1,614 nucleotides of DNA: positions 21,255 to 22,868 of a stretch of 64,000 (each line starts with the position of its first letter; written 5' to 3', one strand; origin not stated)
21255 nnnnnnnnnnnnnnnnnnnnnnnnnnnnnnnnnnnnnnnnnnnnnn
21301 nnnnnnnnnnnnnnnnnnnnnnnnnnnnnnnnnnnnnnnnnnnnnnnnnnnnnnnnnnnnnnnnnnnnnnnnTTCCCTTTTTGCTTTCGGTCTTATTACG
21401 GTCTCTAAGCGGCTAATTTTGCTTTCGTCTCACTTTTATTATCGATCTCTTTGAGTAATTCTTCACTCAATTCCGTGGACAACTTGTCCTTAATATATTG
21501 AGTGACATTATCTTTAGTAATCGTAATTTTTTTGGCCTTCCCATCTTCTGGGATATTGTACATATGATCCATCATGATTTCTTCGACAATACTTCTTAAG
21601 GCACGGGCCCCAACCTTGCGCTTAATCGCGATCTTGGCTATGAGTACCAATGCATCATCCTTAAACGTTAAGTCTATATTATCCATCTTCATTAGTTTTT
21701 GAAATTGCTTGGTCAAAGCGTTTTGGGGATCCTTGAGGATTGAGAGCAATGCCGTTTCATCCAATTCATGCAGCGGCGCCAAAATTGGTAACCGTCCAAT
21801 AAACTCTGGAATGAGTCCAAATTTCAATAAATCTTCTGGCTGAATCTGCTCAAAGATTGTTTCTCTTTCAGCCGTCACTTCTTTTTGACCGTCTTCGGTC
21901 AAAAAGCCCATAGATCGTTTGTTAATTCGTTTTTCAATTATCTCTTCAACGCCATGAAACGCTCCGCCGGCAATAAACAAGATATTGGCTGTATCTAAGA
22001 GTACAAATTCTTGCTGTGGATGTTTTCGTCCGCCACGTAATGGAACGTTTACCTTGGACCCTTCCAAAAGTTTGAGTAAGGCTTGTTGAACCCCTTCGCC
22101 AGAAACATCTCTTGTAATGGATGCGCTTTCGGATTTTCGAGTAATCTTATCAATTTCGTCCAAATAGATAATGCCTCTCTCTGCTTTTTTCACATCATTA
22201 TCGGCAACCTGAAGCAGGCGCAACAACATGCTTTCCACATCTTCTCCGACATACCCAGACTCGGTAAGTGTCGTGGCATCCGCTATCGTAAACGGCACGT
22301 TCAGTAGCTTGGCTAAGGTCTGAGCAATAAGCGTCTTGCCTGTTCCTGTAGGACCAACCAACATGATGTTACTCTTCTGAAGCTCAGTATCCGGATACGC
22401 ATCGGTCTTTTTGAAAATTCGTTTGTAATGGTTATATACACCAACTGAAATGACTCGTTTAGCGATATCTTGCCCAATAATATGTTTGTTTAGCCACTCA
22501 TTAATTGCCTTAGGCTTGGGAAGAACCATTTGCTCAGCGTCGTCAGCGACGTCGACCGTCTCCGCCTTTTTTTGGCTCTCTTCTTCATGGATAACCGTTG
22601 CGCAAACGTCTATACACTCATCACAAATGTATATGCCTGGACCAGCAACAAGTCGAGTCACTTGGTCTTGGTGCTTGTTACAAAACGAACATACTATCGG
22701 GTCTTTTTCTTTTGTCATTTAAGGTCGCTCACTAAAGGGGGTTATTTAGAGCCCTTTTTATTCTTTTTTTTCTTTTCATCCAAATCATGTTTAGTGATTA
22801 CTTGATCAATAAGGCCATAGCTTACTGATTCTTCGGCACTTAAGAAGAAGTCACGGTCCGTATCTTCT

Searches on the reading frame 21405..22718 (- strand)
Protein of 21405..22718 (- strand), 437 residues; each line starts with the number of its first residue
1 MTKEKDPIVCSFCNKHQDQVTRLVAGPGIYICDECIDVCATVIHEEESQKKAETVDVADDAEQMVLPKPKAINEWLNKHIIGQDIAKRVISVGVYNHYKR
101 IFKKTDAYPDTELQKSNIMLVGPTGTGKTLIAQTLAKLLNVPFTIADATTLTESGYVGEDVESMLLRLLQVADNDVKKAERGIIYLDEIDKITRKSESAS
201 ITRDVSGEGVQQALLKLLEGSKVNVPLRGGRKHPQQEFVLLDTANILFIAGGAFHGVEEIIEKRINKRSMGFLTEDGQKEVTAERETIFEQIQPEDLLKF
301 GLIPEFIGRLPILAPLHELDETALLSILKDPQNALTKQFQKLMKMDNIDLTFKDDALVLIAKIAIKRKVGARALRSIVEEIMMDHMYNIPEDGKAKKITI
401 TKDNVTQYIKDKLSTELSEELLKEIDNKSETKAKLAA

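Call 22: search_protein_families(library=ncbifam, proteins=[window:21405-22718:-], max_evalue=1e-10)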
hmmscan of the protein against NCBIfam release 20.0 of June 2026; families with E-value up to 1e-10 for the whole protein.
window:21405-22718:- (437 aa): 4 families
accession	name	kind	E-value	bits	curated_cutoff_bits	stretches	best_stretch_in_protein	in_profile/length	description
NF003745.1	PRK05342.1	equivalog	9.6e-183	607.7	359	1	5-414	3-408/418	ATP-dependent Clp protease ATP-binding subunit ClpX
TIGR00382.1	clpX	equivalog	5.1e-180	598.9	370.75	1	3-412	4-412/414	ATP-dependent protease ATP-binding subunit ClpX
TIGR00390.1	hslU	equivalog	1.8e-63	215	362.45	3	69-177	3-109/441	ATP-dependent protease ATPase subunit HslU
TIGR02639.1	ClpA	equivalog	1.9e-12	46.2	993.15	0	298-388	631-717/734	ATP-dependent Clp protease ATP-binding subunit ClpA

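Call 23: find_related_loci(query=window:21405-22718:-, collection=genome_contigs, flank=1000)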
Query window:21405-22718:- (437 aa) in genome_contigs; peptide patterns used: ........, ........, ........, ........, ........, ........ (x = any residue, [..] = any of these).
599 stretches matched a pattern (row limit reached: there are more); 562 encode a relative of the query (tblastn E <= 1e-3); the best 80 are kept; 80 distinct loci.
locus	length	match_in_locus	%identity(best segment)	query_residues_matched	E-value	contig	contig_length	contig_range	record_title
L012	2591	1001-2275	60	10-431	9e-175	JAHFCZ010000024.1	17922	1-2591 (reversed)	MAG: bacterium isolate nzgw233 NODE_1954_length_17923_cov_4.205595, whole genome shotgun sequence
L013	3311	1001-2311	57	6-421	3e-159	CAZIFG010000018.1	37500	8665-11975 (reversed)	MAG TPA_asm: uncultured Rickettsiales bacterium isolate SRP150892_co2_165 genome assembly, contig: NODE_1306_length_3750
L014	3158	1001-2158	59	8-403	1e-158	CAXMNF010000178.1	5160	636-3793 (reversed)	MAG: uncultured Gammaproteobacteria bacterium isolate 07C-BC-St02_bin.13.orig genome assembly, contig: k141_2728494, who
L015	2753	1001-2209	57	3-407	4e-159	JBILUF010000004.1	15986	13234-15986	MAG: Bdellovibrionota bacterium isolate ME2018-08-01_3300042480_group8_bin58 Rohwer_bin1205_scaffold_1764_c1, whole geno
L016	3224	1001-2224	55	4-419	1e-155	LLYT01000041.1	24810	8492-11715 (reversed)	MAG: Deltaproteobacteria bacterium tcs-42 Contig_41, whole genome shotgun sequence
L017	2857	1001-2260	57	8-436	8e-161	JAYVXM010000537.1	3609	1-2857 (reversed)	MAG: Bdellovibrionales bacterium isolate GL85_DN_concoct_39 GL85_DN_concoct_39_536, whole genome shotgun sequence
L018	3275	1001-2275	56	1-405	5e-155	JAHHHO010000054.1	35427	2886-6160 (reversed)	MAG: Myxacorys californica WJT36-NPBG1 scaffold_168_c1, whole genome shotgun sequence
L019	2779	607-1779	56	8-407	1e-158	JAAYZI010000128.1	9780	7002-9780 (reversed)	MAG: Deltaproteobacteria bacterium isolate AS06rmzACSIP_307 277106_AS06, whole genome shotgun sequence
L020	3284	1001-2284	55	1-405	2e-155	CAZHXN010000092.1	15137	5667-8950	MAG TPA_asm: uncultured bacterium isolate binchicken_co135_196 genome assembly, contig: NODE_5864_length_15137_cov_3.835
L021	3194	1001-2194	56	2-406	8e-155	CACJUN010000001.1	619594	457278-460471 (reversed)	MAG: uncultured SAR86 cluster bacterium isolate AG-453-B11 genome assembly, contig: AG-453-B11_NODE_1, whole genome shot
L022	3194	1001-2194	56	2-406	6e-155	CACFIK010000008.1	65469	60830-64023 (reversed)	uncultured SAR86 cluster bacterium isolate AG-908-C20 genome assembly, contig: AG-908-C20_NODE_8, whole genome shotgun s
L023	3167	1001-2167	58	2-400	1e-154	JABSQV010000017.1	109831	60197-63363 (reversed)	MAG: Myxococcales bacterium isolate DT_69 DT-Myxococcota-1_scaffold_17, whole genome shotgun sequence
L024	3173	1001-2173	58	3-403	8e-155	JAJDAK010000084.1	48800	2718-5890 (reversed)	MAG: Deltaproteobacteria bacterium isolate OFTM388 OFTM388_83, whole genome shotgun sequence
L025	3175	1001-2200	56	8-416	1e-156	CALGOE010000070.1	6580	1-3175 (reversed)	MAG: uncultured Desulfobacca sp. isolate N1_Bin_Bin_94_1 genome assembly, contig: c_000003180033, whole genome shotgun s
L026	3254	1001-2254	57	8-434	2e-154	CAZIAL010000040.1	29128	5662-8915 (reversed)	MAG TPA_asm: uncultured Bacteriovoracaceae bacterium isolate SRP329715_co2_37 genome assembly, contig: NODE_3295_length_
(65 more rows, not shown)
